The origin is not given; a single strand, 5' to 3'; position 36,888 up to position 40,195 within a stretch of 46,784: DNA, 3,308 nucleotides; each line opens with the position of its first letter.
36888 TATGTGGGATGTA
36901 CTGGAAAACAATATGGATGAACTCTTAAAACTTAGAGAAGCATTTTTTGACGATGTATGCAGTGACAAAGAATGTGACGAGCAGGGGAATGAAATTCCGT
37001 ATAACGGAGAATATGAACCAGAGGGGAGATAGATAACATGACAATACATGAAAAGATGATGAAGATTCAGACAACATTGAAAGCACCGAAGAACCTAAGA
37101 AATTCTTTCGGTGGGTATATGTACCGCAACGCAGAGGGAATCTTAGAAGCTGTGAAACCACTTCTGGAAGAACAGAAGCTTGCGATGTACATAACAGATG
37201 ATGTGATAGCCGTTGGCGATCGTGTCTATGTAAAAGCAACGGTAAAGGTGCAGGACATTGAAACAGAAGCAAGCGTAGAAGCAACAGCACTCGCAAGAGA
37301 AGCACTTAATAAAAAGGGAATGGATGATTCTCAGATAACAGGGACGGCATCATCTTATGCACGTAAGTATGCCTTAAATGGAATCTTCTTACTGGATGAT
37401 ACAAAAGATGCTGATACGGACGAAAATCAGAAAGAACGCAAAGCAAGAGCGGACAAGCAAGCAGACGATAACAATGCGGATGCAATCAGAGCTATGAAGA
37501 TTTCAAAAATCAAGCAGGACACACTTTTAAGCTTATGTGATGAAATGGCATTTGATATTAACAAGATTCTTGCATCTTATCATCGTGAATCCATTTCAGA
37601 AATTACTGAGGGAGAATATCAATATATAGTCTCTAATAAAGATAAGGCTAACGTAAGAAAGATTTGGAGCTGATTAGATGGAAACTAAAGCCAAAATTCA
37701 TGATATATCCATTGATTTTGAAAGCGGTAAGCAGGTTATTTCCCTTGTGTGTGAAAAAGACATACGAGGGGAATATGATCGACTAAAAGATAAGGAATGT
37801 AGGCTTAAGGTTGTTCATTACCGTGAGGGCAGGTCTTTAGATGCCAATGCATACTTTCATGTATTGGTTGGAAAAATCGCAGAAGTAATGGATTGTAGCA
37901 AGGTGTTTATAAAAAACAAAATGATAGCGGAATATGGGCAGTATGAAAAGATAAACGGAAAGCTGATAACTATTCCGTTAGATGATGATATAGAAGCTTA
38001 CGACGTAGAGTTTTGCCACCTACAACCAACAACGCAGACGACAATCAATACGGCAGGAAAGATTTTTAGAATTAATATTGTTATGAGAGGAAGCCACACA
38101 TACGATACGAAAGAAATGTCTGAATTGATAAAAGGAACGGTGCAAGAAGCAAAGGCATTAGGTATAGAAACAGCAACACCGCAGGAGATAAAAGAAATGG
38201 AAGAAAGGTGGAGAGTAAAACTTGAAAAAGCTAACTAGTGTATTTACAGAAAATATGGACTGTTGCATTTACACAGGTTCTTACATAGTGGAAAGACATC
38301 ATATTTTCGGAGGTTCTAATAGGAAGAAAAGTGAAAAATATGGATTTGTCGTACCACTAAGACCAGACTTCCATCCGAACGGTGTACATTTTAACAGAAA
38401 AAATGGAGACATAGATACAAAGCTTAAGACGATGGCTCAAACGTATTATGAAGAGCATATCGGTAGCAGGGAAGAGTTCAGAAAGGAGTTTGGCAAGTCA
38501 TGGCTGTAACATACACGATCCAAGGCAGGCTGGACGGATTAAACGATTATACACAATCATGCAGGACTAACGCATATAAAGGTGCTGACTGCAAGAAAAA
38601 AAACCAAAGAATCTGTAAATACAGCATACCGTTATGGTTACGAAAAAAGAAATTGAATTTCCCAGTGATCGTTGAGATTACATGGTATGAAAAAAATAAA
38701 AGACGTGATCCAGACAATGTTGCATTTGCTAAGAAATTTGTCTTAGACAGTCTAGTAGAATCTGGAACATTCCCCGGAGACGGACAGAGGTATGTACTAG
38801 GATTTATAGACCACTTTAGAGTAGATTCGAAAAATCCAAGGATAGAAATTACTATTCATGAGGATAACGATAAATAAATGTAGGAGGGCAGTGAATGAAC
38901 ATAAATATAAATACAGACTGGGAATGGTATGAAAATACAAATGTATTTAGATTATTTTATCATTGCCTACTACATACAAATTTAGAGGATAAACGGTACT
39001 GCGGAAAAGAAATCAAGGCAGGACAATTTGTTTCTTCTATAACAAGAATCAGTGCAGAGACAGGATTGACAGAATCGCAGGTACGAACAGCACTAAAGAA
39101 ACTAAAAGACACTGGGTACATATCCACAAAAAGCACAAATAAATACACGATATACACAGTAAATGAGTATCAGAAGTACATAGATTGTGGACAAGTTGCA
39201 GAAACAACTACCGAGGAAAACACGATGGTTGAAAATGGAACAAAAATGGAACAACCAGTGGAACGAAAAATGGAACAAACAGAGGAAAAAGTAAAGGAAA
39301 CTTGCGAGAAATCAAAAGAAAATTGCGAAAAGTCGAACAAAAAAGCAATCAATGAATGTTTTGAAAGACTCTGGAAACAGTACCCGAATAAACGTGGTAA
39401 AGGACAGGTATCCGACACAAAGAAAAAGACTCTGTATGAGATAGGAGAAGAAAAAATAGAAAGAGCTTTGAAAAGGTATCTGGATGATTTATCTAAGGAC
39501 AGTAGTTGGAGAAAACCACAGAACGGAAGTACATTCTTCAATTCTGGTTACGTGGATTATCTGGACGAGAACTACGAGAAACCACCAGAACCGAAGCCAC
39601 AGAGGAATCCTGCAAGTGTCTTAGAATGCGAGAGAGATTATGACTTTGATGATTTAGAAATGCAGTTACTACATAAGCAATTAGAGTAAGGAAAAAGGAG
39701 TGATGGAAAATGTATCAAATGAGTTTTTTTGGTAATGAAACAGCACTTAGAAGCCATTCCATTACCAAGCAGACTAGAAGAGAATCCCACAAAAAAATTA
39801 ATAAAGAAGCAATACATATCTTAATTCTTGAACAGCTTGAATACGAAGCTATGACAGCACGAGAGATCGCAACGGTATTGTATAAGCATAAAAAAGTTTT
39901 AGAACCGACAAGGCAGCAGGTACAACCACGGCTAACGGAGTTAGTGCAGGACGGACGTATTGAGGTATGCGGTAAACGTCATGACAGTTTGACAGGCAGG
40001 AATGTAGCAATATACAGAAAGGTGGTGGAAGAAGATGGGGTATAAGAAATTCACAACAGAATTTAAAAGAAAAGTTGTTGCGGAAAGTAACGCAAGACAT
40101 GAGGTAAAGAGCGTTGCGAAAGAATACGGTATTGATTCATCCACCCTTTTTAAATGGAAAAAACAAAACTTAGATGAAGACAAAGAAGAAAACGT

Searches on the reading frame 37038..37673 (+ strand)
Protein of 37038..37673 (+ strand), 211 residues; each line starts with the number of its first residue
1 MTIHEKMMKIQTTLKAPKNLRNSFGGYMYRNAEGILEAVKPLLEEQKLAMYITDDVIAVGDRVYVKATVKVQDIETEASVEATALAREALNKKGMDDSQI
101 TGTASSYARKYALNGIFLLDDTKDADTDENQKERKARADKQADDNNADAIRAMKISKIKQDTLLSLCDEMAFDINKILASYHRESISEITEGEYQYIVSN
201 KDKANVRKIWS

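Call 11: search_protein_families(library=pfam, proteins=[window:37038-37673:+], max_evalue=0.01)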
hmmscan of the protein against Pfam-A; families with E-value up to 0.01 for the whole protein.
window:37038-37673:+ (211 aa): 1 family
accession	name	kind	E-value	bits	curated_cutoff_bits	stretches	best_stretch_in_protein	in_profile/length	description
PF04404.17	ERF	-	7.2e-38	130.4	25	1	4-145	2-147/153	ERF superfamily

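Call 12: search_protein_families(library=phrogs, proteins=[window:37038-37673:+], max_evalue=0.001)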
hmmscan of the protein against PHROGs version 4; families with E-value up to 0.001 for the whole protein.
window:37038-37673:+ (211 aa): 2 families
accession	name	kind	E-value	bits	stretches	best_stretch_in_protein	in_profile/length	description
phrog_155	-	DNA, RNA and nucleotide metabolism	5.9e-41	142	1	1-197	66-260/308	Erf-like ssDNA annealing protein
phrog_2324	-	DNA, RNA and nucleotide metabolism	1.2e-11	45.5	1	2-149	10-148/193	Erf-like ssDNA annealing protein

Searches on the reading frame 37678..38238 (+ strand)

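Call 11: search_protein_families(library=pfam, proteins=[window:37678-38238:+], max_evalue=0.01)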
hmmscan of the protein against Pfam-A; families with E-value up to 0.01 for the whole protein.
window:37678-38238:+ (186 aa): 0 families

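Call 12: search_protein_families(library=phrogs, proteins=[window:37678-38238:+], max_evalue=0.001)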
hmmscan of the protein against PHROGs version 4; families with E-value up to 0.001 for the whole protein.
window:37678-38238:+ (186 aa): 1 family
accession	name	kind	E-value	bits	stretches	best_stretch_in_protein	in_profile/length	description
phrog_72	-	DNA, RNA and nucleotide metabolism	2.1e-14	54.9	1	37-179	37-156/161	NinB/ Orf homologous recombination mediator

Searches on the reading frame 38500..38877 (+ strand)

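Call 11: search_protein_families(library=pfam, proteins=[window:38500-38877:+], max_evalue=0.01)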
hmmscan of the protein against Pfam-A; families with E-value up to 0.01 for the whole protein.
window:38500-38877:+ (125 aa): 1 family
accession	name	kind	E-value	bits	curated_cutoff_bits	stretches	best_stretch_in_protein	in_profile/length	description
PF05866.16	RusA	-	6.9e-05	23.9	22.8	1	25-119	20-123/124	Endodeoxyribonuclease RusA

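Call 12: search_protein_families(library=phrogs, proteins=[window:38500-38877:+], max_evalue=0.001)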
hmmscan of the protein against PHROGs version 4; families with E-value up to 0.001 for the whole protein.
window:38500-38877:+ (125 aa): 3 families
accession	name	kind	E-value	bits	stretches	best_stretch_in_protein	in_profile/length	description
phrog_1682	-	DNA, RNA and nucleotide metabolism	1.3e-33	117.9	1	4-123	30-146/387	RusA-like Holliday junction resolvase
phrog_34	-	DNA, RNA and nucleotide metabolism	4e-13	50.6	1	32-122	107-194/259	RusA-like Holliday junction resolvase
phrog_21721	-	DNA, RNA and nucleotide metabolism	5.7e-07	30.3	1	46-121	52-130/265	RusA-like Holliday junction resolvase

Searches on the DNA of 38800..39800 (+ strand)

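Call 10: search_dna_similar(query=window:38800-39800:+, collection=phages, mode=near, max_rows=30)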
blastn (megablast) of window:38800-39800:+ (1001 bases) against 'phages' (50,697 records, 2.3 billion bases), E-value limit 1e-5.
No match.

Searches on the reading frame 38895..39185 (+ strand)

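Call 43: search_protein_families(library=pfam, proteins=[window:38895-39185:+], max_evalue=10)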
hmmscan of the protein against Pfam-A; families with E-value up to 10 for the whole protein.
seq(97 aa): 32 families (the best 25 are shown)
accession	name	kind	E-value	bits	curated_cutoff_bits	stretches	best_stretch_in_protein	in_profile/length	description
PF13730.12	HTH_36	-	3.1e-05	24.1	25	1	45-76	25-55/55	Helix-turn-helix domain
PF07848.18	PaaX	-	0.00025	21.6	24.8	1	46-88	23-65/70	PaaX-like protein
PF13412.12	HTH_24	-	0.00036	20.5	21.9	1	48-76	19-47/48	Winged helix-turn-helix DNA-binding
PF01978.25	TrmB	-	0.0014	18.9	25.6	1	48-88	24-63/68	Sugar-specific transcriptional regulator TrmB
PF09339.16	HTH_IclR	-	0.0016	18.6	22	1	48-78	20-50/52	IclR helix-turn-helix domain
PF22560.2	GMT-wHTH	-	0.0026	18.6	27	1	28-81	31-80/82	GMT-like wHTH domain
PF01022.26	HTH_5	-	0.0028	17.9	22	1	50-77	19-46/47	Bacterial regulatory protein, arsR family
PF14394.12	DUF4423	-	0.0029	17.8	30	1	40-85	30-75/165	Domain of unknown function (DUF4423)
PF13545.12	HTH_Crp_2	-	0.0072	16.7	27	1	50-86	26-61/70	Crp-like helix-turn-helix domain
PF24409.1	wHTH-PRTase_assc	-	0.0074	16.8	27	1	50-94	15-57/83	wHTH-PRTase associated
PF12802.13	MarR_2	-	0.015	15.9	27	1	48-78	22-52/61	MarR family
PF22798.2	DUF5817_CT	-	0.027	14.8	29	1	51-79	20-48/54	DUF5817, C-terminal domain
PF14947.12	HTH_45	-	0.029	14.8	25.5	1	47-86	20-58/77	Winged helix-turn-helix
PF03965.22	Penicillinase_R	-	0.031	15.1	22.6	1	50-89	25-64/115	Penicillinase repressor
PF21984.2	DnaD_N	-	0.045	14.4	27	1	42-92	31-81/101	DnaD N-terminal domain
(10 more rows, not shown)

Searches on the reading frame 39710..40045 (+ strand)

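Call 11: search_protein_families(library=pfam, proteins=[window:39710-40045:+], max_evalue=0.01)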
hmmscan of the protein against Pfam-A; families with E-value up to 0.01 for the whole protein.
window:39710-40045:+ (111 aa): 0 families

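Call 12: search_protein_families(library=phrogs, proteins=[window:39710-40045:+], max_evalue=0.001)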
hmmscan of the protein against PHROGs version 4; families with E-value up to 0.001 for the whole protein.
window:39710-40045:+ (111 aa): 1 family
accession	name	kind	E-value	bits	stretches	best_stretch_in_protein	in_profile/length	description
phrog_1123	-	unknown function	9.6e-18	65.1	1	16-108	11-100/112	-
